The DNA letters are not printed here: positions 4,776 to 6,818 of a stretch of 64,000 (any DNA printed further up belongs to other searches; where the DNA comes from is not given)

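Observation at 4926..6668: Solitary AT-rich AIPR-like abortive-infection gene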

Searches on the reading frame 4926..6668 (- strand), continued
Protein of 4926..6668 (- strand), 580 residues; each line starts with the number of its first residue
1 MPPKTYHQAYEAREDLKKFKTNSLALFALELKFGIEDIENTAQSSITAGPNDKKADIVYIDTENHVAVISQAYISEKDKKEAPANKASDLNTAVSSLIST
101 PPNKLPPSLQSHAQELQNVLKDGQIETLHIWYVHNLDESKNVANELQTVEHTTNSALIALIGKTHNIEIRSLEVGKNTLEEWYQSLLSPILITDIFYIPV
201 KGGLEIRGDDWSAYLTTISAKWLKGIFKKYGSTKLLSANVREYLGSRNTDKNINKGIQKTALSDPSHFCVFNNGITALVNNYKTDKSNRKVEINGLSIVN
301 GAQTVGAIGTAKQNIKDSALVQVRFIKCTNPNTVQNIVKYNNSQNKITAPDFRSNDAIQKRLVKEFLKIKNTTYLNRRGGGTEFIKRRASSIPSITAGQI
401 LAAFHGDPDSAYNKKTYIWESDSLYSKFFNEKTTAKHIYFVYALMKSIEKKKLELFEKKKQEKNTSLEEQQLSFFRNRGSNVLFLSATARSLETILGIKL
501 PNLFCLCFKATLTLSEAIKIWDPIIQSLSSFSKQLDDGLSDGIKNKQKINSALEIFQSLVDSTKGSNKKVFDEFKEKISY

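Call 8: find_homologous_proteins(query=window:4926-6668:-, max_evalue=0.001)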
Query window:4926-6668:- (580 aa): 2205 proteins with E <= 0.001 among 8000 candidates; the best 120 are listed.
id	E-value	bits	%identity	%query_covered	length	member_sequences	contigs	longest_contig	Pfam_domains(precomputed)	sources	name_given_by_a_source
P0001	0.0e+0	1278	100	100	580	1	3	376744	PF10592.15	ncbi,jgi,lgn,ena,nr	ncbi:MAG TPA: AIPR family protein [Candidatus Portnoybacteria bacterium]|nr:AIPR family protein [Can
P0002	6.9e-278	941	74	99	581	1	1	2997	PF10592.15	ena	-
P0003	9.5e-217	739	60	99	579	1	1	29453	PF10592.15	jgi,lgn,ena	-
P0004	1.4e-205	702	58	99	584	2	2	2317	PF10592.15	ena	-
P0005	2.3e-200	685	57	99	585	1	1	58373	PF10592.15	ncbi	-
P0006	1.3e-199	683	56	99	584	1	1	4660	PF10592.15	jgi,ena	-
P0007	4.8e-199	681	55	99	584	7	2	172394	PF10592.15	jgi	jgi:hypothetical protein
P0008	5.1e-199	681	54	99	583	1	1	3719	PF10592.15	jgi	-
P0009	6.7e-198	677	56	99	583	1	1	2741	PF10592.15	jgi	jgi:hypothetical protein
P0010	6.7e-198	677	55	99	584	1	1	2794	PF10592.15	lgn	-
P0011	1.4e-197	676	55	99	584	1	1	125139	PF10592.15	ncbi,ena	-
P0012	2.1e-197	675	55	99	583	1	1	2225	PF10592.15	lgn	-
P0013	3.9e-197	675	56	99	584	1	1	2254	PF10592.15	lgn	-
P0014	2.1e-196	672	54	99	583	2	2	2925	PF10592.15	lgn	-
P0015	2.8e-196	672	54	99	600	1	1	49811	PF10592.15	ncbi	ncbi:AIPR family protein [Chloroflexota bacterium]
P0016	3.6e-196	671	55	99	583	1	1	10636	PF10592.15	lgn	-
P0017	4.2e-196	671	55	98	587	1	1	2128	PF10592.15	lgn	-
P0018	9.4e-196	670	54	99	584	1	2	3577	PF10592.15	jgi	-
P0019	1.5e-193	663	54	99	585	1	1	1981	PF10592.15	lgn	-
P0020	5.4e-193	661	53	99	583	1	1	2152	PF10592.15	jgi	-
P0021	5.5e-193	661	54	99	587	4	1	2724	PF10592.15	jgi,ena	-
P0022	2.3e-192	659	53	99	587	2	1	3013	PF10592.15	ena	-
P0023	6.9e-192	657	53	99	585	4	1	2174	PF10592.15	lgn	-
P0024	1.6e-191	656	53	99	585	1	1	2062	PF10592.15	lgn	-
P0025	1.9e-191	656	53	99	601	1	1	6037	PF10592.15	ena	-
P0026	2.0e-191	656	53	99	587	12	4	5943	PF10592.15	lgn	-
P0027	2.3e-191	655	53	99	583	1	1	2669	PF10592.15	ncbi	-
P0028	2.5e-191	655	53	99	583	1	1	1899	PF10592.15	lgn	-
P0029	7.1e-191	654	53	99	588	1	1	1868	PF10592.15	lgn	-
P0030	7.3e-191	654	53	99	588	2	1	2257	PF10592.15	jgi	-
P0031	1.3e-190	653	54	94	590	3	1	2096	PF10592.15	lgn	-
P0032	1.7e-189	649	53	99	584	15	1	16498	PF10592.15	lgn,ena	-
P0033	5.7e-189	648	53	99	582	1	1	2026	PF10592.15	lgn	-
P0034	1.0e-188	647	53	99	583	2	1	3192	PF10592.15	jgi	jgi:hypothetical protein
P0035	1.3e-188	646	52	99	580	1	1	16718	PF10592.15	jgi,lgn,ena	-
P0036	1.8e-188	646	53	99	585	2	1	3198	PF10592.15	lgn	-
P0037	5.5e-188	644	53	99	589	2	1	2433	PF10592.15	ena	-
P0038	1.0e-187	643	52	99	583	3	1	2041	PF10592.15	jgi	jgi:hypothetical protein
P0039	1.2e-187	643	53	99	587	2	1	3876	PF10592.15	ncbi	-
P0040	2.2e-187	642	52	99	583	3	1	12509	PF10592.15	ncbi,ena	-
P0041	4.2e-187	641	51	99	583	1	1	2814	PF10592.15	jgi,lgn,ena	-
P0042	5.9e-187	641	52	99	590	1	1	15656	PF10592.15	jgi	jgi:hypothetical protein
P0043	1.2e-186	640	52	99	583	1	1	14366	PF10592.15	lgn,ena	-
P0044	1.4e-186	640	52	99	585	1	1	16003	PF10592.15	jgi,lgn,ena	-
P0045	3.9e-186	638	52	99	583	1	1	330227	PF10592.15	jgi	jgi:hypothetical protein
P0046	4.6e-186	638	52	98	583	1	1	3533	PF10592.15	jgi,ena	-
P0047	7.6e-186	637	53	99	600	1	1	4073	PF10592.15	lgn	-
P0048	1.2e-185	637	51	99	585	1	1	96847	PF10592.15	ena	-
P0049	2.7e-185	635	53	99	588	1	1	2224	PF10592.15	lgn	-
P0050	5.7e-185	634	52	98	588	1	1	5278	PF10592.15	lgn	-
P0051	1.6e-184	633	52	98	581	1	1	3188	PF10592.15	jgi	-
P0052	1.7e-184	633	51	98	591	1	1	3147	PF10592.15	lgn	-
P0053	2.8e-184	632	51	99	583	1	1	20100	PF10592.15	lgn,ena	-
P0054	3.0e-184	632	53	98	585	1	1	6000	PF10592.15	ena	-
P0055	3.1e-184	632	53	98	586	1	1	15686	PF10592.15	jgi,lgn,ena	-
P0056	3.3e-184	632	51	98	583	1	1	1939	PF10592.15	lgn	-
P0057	2.3e-183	629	51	99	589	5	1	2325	PF10592.15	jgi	-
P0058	3.9e-183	628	54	94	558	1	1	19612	PF10592.15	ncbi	ncbi:MAG: AIPR family protein, partial [Candidatus Omnitrophota bacterium]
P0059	7.1e-183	627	50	99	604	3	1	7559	PF10592.15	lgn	-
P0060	7.3e-183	627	52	99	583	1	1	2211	PF10592.15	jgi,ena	-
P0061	1.0e-182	627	51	98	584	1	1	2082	PF10592.15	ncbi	-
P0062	5.5e-182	624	51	99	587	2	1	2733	PF10592.15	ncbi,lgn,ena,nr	ncbi:MAG: AIPR family protein [Methanophagales archaeon]|nr:AIPR family protein [Methanophagales arc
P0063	8.5e-182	624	51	100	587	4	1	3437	PF10592.15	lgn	-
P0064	8.6e-182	624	51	99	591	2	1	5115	PF10592.15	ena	-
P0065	1.0e-181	624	50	98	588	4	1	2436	PF10592.15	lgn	-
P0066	1.5e-181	623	51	99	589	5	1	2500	PF10592.15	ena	-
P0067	2.0e-181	623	55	90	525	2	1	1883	PF10592.15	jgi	jgi:hypothetical protein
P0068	2.0e-181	623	51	99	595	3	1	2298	PF10592.15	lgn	-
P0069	2.6e-181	622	51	99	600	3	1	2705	PF10592.15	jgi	-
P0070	2.8e-181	622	51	99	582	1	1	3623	PF10592.15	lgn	-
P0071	4.7e-181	621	50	99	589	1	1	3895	PF10592.15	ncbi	-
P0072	1.0e-180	620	51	99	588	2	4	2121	PF10592.15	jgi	jgi:hypothetical protein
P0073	1.4e-180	620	51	100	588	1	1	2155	PF10592.15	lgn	-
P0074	1.6e-180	620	51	99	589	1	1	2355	PF10592.15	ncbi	-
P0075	2.7e-180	619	50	99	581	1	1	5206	PF10592.15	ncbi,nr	ncbi:MAG: AIPR family protein [Dehalococcoidales bacterium]|nr:AIPR family protein [Dehalococcoidale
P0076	5.5e-180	618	50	99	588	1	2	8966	PF10592.15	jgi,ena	-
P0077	9.2e-180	617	51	99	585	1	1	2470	PF10592.15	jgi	jgi:hypothetical protein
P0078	1.5e-178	613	50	99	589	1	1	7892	PF10592.15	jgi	-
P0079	1.7e-178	613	50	99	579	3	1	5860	PF10592.15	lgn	-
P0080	2.3e-178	613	51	99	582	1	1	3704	PF10592.15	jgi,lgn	jgi:hypothetical protein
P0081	7.6e-178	611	50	99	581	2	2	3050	PF10592.15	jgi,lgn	-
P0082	1.0e-177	610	52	99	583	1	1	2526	PF10592.15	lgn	-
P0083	2.2e-177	609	52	100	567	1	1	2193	PF10592.15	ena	-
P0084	3.8e-177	609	50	99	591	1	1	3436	PF10592.15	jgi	jgi:hypothetical protein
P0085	5.6e-177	608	49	99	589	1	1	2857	PF10592.15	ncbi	-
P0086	6.3e-177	608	50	98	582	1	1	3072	PF10592.15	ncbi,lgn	-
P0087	8.3e-177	607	49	99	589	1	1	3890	PF10592.15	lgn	-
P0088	9.3e-177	607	50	99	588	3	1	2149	PF10592.15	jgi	-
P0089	1.2e-176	607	51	99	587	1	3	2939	PF10592.15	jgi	jgi:hypothetical protein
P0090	1.8e-176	606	49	99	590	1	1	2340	PF10592.15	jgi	-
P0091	2.0e-176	606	49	99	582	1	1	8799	PF10592.15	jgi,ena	-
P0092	2.6e-176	606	50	98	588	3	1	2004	PF10592.15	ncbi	-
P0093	3.2e-176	606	50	98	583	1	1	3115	PF10592.15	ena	-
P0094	6.4e-176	604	49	98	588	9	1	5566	PF10592.15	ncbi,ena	-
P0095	8.6e-176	604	50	99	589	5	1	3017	PF10592.15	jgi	jgi:hypothetical protein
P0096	2.4e-175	603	50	99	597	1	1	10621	PF10592.15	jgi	jgi:hypothetical protein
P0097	2.4e-175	603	49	99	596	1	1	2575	PF10592.15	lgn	-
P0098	5.2e-175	601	51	99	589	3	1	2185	PF10592.15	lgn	-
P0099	1.6e-174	600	48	99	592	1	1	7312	PF10592.15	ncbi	-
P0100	1.7e-174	600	50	99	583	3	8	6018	PF10592.15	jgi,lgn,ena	-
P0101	1.9e-174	600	50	99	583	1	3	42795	PF10592.15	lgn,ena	-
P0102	3.5e-174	599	50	99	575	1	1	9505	PF10592.15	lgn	-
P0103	1.1e-173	597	50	99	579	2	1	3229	PF10592.15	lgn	-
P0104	1.4e-173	597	48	99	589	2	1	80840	PF10592.15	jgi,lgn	-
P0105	2.0e-173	596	49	99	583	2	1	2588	PF10592.15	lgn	-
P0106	2.3e-173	596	50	99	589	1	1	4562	PF10592.15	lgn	-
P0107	2.8e-173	596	50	99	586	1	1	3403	PF10592.15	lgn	-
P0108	7.7e-173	594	50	99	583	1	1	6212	PF10592.15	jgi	jgi:hypothetical protein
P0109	1.0e-172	594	54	86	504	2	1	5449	PF10592.15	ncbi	-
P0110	1.5e-172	593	49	100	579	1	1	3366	PF10592.15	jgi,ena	-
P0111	2.6e-172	593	49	98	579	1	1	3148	PF10592.15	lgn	-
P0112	4.2e-172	592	49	99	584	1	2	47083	PF10592.15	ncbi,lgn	-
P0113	8.3e-172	591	48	100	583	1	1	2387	PF10592.15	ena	-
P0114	3.3e-171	589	54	87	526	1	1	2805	PF10592.15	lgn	-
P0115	4.5e-171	588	49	99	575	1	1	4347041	PF10592.15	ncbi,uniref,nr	ncbi:AIPR family protein [Maribacter sp. MAR_2009_72]|uniref:AIPR family protein n=1 Tax=Maribacter 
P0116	1.0e-170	587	48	98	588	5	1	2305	PF10592.15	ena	-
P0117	1.4e-170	587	49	99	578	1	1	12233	PF10592.15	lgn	-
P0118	1.7e-170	587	49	99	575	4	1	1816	PF10592.15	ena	-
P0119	2.3e-170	586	48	99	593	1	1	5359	PF10592.15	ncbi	-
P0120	3.7e-170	585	48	100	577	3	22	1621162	PF10592.15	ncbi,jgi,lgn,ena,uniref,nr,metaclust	ncbi:MAG: hypothetical protein A2509_08410 [Candidatus Edwardsbacteria bacterium RIFOXYD12_FULL_50_1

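Call 12: search_solved_structures(query=A2, max_evalue=10, show_alignments=0)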
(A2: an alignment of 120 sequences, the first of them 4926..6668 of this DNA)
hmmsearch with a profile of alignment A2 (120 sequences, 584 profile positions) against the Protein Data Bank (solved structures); distinct sequences matched with E-value up to 10: 11.
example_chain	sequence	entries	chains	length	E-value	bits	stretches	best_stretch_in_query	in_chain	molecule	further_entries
5i9d_A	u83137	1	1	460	3.3e-08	35.6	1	517-578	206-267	pentatricopeptide repeat protein dPPR-U8A2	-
5i9g_C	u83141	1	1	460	8.6e-08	34.2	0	516-577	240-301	pentatricopeptide repeat protein dPPR-U8C2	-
5i9f_A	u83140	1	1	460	1.8e-07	33.2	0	516-577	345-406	pentatricopeptide repeat protein dPPR-U10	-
5i9h_A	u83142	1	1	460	3e-07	32.4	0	516-577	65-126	pentatricopeptide repeat protein dPPR-U8G2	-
9e5c_3u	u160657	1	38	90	0.13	13.8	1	155-238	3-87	Dynein light chain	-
7ahc_A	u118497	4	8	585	0.38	12.3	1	47-99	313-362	ABC transporter permease subunit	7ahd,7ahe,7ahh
2qzg_A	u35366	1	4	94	0.62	11.6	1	394-423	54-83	Conserved uncharacterized archaeal protein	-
1j90_A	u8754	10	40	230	0.63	11.6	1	150-237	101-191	Deoxyribonucleoside kinase | DEOXYNUCLEOSIDE KINASE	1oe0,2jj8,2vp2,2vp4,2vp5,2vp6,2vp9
1zm7_A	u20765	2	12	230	0.63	11.6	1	149-237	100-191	Deoxynucleoside kinase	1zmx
2jcs_A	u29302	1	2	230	0.63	11.6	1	150-237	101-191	DEOXYNUCLEOSIDE KINASE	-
1ot3_A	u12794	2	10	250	0.74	11.3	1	171-237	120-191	Deoxyribonucleoside Kinase | DEOXYNUCLEOSIDE KINASE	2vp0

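Call 13: find_encoding_contigs(protein=P0001, flank=10000, max_places=4)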
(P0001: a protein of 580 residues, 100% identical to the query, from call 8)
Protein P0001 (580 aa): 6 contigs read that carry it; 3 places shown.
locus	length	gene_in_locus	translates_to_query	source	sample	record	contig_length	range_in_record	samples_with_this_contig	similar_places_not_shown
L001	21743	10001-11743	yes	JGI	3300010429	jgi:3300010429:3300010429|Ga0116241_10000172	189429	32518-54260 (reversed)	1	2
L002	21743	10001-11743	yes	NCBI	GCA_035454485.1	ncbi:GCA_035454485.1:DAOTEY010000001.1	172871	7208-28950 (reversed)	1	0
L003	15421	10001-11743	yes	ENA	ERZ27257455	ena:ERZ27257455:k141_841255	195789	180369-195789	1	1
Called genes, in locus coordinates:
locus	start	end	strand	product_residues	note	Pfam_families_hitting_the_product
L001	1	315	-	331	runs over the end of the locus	PF21694:DNA_pol3_delta_C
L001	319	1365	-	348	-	PF11258:DUF3048, PF17479:DUF3048_C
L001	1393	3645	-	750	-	PF02739:5_3_exonuc_N, PF01367:5_3_exonuc, PF00476:DNA_pol_A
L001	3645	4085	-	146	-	PF02367:TsaE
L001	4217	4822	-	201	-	-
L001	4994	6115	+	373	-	PF01368:DHH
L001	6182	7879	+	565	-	PF05157:MshEN, PF00437:T2SSE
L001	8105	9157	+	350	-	PF05496:RuvB_N, PF07728:AAA_5 (faint), PF00004:AAA, PF17864:AAA_lid_4, PF05491:WHD_RuvB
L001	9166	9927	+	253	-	PF01209:Ubie_methyltran, PF03848:TehB, PF05175:MTS, PF13489:Methyltransf_23, PF13847:Methyltransf_31, PF08241:Methyltransf_11, PF08242:Methyltransf_12, PF13649:Methyltransf_25, +3 more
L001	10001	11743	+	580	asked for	PF10592:AIPR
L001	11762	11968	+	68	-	-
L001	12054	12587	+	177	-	-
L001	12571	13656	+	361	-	PF00633:HHH (faint), PF12836:HHH_3, PF00932:LTD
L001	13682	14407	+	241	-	PF20772:TACO1_YebC_N, PF01709:Transcrip_reg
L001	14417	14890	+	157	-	PF02075:RuvC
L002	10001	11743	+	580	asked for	PF10592:AIPR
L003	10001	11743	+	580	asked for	PF10592:AIPR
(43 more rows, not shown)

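Call 14: find_encoding_contigs(protein=P0003, flank=6000, max_places=1)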
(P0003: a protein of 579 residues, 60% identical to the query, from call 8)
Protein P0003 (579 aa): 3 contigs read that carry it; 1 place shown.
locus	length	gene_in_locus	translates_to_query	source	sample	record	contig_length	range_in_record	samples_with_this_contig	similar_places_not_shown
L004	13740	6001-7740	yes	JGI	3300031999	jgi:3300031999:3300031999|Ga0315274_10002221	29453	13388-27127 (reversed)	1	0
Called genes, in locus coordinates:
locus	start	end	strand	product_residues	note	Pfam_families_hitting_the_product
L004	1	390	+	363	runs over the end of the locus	PF00145:DNA_methylase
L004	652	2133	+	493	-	PF13589:HATPase_c_3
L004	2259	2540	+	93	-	-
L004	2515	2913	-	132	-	PF03852:Vsr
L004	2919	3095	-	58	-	-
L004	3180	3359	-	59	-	-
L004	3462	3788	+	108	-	PF04956:TrbC, PF18895:T4SS_pilin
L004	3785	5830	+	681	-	PF26589:DUF8186 (faint)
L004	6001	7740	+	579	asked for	PF10592:AIPR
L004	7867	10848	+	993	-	PF26593:TraC-like, PF01935:DUF87, PF19044:P-loop_TraG, PF12846:AAA_10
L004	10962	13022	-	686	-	PF02384:N6_Mtase, PF07669:Eco57I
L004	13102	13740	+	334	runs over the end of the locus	-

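Call 15: find_encoding_contigs(protein=P0007, flank=6000, max_places=1)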
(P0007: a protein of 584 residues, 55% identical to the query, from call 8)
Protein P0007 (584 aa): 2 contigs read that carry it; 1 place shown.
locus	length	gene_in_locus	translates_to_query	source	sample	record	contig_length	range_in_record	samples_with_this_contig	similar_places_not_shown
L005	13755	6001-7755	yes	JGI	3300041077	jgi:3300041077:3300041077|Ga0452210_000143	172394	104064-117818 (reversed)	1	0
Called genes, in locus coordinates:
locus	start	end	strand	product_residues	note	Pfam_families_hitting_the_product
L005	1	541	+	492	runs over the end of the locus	PF04715:, PF00425:Chorismate_bind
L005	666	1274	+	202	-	PF00117:GATase, PF07722:Peptidase_C26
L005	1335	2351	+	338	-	PF02885:Glycos_trans_3N, PF00591:Glycos_transf_3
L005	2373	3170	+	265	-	PF00218:IGPS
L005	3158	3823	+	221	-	PF00697:PRAI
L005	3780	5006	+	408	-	PF00291:PALP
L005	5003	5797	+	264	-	PF00290:Trp_syntA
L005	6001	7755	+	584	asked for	PF10592:AIPR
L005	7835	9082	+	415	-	PF28495:TMEM260_2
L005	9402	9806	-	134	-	PF11141:DUF2914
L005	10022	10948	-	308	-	PF00561:Abhydrolase_1, PF12146:Hydrolase_4, PF12697:Abhydrolase_6, PF03096:Ndr (weak)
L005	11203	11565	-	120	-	PF07883:Cupin_2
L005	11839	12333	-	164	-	PF13474:SnoaL_3, PF14534:DUF4440, PF12680:SnoaL_2 (weak)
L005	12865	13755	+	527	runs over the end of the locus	PF00355:Rieske, PF13806:Rieske_2 (weak), PF03486:HI0933_like (faint), PF07992:Pyr_redox_2, PF13738:Pyr_redox_3 (weak), PF00070:Pyr_redox, PF14759:Reductase_C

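Call 16: find_encoding_contigs(protein=P0045, flank=6000, max_places=1)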
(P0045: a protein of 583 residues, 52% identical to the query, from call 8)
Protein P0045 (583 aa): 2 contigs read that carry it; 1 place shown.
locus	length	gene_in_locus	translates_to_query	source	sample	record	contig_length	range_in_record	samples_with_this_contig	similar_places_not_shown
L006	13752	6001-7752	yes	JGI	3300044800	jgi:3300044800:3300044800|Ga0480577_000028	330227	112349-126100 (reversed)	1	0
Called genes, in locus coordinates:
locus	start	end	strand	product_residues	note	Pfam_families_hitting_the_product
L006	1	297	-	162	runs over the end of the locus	-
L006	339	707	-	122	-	PF12836:HHH_3, PF00633:HHH (faint)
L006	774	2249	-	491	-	PF00331:Glyco_hydro_10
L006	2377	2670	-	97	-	-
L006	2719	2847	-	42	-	-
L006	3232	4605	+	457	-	PF22244:GCE_fung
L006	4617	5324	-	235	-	PF00881:Nitroreductase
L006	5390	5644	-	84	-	-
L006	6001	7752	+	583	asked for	PF10592:AIPR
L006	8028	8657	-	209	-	PF01510:Amidase_2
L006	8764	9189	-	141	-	PF13581:HATPase_c_2, PF02518:HATPase_c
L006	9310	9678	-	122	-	PF01740:STAS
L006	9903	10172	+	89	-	PF03819:MazG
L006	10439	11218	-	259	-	PF04909:Amidohydro_2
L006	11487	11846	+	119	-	PF13453:Zn_ribbon_TFIIB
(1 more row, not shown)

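Call 17: find_encoding_contigs(protein=P0115, flank=6000, max_places=1)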
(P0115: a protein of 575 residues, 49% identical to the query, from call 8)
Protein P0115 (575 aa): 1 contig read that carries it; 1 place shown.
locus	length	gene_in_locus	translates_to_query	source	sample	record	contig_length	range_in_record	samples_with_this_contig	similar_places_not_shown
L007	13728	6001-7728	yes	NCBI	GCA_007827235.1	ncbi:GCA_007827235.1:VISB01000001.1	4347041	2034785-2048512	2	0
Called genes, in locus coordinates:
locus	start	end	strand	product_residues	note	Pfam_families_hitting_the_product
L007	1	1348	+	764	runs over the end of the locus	PF00933:Glyco_hydro_3, PF01915:Glyco_hydro_3_C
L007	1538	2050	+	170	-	PF03929:PepSY_TM (weak)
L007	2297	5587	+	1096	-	PF26549:Tricorn_N, PF07676:PD40 (weak), PF26550:Tricorn_2nd, PF26549:Tricorn_N (weak), PF14684:Tricorn_C1, PF14685:PDZ_Tricorn, PF17820:PDZ_6 (weak), PF03572:Peptidase_S41, +5 more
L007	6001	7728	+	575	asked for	PF10592:AIPR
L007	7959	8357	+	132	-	-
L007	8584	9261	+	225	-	PF20329:DUF6624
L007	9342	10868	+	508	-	PF00144:Beta-lactamase, PF11954:DUF3471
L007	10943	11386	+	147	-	PF00583:Acetyltransf_1, PF13673:Acetyltransf_10, PF13508:Acetyltransf_7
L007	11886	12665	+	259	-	PF07661:MORN_2 (faint)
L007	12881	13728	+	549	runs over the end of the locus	PF17816:PDZ_4 (faint), PF03572:Peptidase_S41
